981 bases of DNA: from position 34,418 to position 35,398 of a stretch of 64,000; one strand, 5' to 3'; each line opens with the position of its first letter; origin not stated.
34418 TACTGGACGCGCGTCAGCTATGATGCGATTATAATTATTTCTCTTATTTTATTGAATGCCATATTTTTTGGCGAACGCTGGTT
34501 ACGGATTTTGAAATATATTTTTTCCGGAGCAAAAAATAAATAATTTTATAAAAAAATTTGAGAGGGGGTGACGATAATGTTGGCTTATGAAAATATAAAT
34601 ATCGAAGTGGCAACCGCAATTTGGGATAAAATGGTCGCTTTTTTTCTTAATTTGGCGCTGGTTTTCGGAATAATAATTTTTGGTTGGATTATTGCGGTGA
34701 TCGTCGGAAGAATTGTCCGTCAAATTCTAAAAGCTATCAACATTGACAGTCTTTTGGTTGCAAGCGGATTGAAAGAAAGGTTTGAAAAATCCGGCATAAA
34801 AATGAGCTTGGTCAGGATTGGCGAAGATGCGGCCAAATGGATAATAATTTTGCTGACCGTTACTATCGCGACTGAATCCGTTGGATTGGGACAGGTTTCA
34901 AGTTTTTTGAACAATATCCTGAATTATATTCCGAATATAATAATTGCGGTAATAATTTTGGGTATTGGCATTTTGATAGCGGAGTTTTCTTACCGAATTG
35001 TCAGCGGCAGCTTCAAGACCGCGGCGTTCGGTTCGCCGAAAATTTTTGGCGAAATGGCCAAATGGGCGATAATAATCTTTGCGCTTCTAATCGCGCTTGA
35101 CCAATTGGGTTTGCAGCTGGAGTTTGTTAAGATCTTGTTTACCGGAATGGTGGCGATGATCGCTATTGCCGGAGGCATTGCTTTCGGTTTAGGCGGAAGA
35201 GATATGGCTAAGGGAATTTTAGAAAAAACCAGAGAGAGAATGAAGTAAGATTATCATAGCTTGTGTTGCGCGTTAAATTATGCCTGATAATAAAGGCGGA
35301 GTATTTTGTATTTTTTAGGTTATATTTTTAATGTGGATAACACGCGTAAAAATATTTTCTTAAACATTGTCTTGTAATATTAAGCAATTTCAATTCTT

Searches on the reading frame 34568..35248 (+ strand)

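Call 86: search_protein_families(library=pfam, proteins=[window:34568-35248:+], max_evalue=0.001)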
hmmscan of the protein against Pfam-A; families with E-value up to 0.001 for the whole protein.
window:34568-35248:+ (226 aa): 1 family
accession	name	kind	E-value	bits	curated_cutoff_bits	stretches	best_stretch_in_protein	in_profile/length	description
PF05552.17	MS_channel_1st_1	-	2.5e-16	59.7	22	2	110-151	3-44/50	Mechanosensitive ion channel, conserved TM helix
